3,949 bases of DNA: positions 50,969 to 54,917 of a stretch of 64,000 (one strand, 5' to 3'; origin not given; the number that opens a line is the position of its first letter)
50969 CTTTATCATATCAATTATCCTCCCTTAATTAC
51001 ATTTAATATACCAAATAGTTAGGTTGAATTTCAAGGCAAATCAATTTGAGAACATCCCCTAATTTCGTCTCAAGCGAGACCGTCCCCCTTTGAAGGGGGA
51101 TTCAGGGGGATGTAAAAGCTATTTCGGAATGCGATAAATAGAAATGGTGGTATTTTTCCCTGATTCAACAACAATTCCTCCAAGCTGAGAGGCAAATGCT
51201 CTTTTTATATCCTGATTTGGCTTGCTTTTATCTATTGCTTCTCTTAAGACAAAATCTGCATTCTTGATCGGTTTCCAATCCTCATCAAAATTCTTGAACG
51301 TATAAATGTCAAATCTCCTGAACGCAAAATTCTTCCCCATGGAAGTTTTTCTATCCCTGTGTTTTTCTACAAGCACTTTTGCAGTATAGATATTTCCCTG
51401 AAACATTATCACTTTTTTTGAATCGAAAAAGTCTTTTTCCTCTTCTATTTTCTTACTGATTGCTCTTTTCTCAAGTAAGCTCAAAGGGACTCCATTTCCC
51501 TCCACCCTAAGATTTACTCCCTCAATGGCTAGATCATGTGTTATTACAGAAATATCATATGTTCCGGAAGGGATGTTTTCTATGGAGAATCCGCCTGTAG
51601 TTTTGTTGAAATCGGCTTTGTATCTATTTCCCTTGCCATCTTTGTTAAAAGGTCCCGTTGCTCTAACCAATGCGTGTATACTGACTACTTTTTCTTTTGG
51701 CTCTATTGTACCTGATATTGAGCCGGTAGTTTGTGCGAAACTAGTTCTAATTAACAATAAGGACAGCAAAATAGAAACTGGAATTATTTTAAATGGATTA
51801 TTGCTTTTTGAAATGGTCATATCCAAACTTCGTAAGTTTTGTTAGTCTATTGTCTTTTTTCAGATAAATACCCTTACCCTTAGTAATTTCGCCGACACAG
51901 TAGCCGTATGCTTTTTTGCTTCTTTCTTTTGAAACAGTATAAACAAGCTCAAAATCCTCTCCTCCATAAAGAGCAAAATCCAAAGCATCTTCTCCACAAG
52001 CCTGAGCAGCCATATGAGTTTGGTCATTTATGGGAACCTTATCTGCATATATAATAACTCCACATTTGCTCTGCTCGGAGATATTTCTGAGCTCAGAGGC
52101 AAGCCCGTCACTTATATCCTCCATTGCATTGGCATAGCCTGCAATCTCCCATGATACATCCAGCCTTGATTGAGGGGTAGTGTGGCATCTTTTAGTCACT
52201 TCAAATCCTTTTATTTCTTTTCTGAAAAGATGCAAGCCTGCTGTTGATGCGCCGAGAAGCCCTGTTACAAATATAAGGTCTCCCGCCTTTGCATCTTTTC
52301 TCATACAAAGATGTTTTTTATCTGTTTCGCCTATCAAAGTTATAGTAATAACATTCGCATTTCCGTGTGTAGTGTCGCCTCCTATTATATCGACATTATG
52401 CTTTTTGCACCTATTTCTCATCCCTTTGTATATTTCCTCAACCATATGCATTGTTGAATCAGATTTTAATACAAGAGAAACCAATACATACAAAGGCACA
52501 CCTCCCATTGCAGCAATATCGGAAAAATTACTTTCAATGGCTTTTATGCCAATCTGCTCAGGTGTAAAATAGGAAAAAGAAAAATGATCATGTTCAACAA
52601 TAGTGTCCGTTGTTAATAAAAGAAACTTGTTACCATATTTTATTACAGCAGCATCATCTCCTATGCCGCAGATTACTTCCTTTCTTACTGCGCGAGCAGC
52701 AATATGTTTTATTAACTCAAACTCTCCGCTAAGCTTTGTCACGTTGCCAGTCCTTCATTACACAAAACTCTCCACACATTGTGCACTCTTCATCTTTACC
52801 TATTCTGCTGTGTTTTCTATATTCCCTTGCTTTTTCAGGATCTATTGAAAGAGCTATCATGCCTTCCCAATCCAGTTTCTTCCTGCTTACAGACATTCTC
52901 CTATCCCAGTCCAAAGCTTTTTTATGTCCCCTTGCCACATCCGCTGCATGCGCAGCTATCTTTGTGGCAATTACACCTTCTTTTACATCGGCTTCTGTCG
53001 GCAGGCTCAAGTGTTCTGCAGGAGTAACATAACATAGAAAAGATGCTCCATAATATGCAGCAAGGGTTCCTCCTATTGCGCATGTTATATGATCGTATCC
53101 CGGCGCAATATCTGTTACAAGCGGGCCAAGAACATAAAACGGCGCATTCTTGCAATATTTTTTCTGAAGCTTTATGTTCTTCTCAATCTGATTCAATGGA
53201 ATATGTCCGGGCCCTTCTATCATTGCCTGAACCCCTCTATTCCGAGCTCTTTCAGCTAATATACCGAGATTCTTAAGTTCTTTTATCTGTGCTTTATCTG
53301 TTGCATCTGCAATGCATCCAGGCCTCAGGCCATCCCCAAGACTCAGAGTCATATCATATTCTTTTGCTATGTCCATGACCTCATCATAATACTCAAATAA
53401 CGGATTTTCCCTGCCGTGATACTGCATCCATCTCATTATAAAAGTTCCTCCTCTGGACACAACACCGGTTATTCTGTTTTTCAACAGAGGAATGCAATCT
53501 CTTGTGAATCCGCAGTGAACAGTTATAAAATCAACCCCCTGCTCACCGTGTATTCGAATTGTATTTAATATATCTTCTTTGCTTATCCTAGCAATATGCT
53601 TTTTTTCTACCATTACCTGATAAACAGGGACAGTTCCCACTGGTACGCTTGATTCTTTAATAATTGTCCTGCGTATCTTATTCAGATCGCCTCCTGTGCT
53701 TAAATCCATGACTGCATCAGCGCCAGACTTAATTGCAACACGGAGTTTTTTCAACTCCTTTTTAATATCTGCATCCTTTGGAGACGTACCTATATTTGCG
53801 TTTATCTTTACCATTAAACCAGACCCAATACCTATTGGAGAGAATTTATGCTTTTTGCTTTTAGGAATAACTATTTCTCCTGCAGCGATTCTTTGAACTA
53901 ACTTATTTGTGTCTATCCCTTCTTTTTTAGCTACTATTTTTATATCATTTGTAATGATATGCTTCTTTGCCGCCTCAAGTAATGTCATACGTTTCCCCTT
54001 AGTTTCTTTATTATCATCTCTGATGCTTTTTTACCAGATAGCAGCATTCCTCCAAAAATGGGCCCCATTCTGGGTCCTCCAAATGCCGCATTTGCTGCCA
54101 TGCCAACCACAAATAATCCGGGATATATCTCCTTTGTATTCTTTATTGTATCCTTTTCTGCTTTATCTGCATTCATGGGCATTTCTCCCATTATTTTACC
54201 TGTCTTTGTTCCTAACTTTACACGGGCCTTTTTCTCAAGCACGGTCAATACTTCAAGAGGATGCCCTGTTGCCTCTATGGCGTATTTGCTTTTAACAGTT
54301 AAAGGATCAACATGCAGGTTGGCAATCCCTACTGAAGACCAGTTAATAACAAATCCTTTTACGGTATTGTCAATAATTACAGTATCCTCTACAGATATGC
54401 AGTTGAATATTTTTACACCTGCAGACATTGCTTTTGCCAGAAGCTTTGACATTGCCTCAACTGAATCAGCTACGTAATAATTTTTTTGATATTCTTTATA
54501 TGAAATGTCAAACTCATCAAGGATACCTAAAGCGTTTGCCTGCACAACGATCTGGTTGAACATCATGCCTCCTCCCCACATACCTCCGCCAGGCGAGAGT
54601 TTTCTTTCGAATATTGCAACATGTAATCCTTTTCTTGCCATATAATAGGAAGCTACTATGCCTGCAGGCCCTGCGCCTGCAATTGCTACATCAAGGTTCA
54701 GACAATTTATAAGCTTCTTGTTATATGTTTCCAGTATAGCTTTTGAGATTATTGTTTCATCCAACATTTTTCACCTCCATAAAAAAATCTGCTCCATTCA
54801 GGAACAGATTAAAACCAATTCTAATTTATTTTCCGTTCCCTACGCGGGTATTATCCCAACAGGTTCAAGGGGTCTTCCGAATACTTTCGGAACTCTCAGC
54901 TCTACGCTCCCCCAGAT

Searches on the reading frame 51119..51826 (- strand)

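Call 16: search_protein_families(library=pfam, proteins=[window:51119-51826:-], max_evalue=0.001)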
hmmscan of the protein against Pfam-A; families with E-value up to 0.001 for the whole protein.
window:51119-51826:- (235 aa): 1 family
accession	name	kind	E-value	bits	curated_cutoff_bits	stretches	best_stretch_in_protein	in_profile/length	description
PF14686.12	fn3_3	-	0.00064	19.9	24.4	0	45-99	3-56/75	Polysaccharide lyase family 4, domain II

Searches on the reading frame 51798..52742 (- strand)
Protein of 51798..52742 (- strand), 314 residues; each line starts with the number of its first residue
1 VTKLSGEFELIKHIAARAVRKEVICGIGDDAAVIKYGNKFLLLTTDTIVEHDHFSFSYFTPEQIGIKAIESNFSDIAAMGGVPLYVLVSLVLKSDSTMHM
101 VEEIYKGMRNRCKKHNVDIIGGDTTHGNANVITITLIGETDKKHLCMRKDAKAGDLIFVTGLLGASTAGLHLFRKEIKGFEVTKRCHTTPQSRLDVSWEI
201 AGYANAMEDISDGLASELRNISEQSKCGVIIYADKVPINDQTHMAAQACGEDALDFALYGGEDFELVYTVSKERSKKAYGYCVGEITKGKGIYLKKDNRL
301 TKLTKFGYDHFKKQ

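Call 16: search_protein_families(library=pfam, proteins=[window:51798-52742:-], max_evalue=0.001)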
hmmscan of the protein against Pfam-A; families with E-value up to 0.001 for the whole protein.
window:51798-52742:- (314 aa): 2 families
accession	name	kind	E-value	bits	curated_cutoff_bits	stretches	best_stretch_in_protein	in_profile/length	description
PF00586.29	AIRS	-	7.7e-28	97.6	24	1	28-139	1-111/112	AIR synthase related protein, N-terminal domain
PF02769.27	AIRS_C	-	3.4e-09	37.5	23.1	1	152-273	1-123/156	AIR synthase related protein, C-terminal domain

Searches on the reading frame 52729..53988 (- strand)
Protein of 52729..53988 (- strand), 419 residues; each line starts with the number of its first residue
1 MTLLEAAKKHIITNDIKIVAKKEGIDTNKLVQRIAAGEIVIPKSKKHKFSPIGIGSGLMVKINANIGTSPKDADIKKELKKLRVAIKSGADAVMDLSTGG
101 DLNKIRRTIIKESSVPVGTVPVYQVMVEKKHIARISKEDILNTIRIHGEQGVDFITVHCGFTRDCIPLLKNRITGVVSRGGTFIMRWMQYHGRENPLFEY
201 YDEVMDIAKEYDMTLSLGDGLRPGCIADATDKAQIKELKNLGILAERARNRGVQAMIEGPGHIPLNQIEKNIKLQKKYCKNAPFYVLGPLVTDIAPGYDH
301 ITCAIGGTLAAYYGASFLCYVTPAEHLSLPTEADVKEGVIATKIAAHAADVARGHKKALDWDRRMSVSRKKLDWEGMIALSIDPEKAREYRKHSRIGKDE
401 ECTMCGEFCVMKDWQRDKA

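Call 16: search_protein_families(library=pfam, proteins=[window:52729-53988:-], max_evalue=0.001)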
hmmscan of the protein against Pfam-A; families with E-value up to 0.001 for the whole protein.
window:52729-53988:- (419 aa): 1 family
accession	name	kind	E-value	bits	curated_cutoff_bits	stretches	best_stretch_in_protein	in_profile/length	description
PF01964.24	ThiC_Rad_SAM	-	1.5e-191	637.2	25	1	2-413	1-417/420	Radical SAM ThiC family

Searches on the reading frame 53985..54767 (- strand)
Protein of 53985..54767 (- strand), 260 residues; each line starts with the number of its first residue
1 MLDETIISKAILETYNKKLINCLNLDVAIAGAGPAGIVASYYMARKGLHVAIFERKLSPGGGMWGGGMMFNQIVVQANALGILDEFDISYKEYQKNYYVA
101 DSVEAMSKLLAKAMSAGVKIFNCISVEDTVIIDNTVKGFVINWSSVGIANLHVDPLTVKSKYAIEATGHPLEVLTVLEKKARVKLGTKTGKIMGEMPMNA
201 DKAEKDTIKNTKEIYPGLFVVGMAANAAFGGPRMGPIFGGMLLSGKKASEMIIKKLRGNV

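Call 16: search_protein_families(library=pfam, proteins=[window:53985-54767:-], max_evalue=0.001)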
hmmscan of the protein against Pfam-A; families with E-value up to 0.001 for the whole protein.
window:53985-54767:- (260 aa): 7 families
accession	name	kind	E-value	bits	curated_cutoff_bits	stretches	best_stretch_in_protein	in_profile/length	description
PF01946.23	Thi4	-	2.2e-79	266.4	26.2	1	8-238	1-235/235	Thi4 family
PF12831.13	FAD_oxidored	-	2.1e-07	31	27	1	26-168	1-145/416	FAD dependent oxidoreductase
PF13450.12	NAD_binding_8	-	2.3e-06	28.2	21.9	1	29-61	1-33/68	NAD(P)-binding Rossmann-like domain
PF01266.30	DAO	-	7.6e-06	26.1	27.9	1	26-62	1-37/353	FAD dependent oxidoreductase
PF07992.20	Pyr_redox_2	-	1e-05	25.6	26.1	1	26-168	2-108/291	Pyridine nucleotide-disulphide oxidoreductase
PF00890.30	FAD_binding_2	-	0.00034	20.4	20.4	1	26-70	1-46/414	FAD binding domain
PF03486.20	HI0933_like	-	0.00051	20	50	0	26-61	2-37/244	HI0933-like protein Rossmann domain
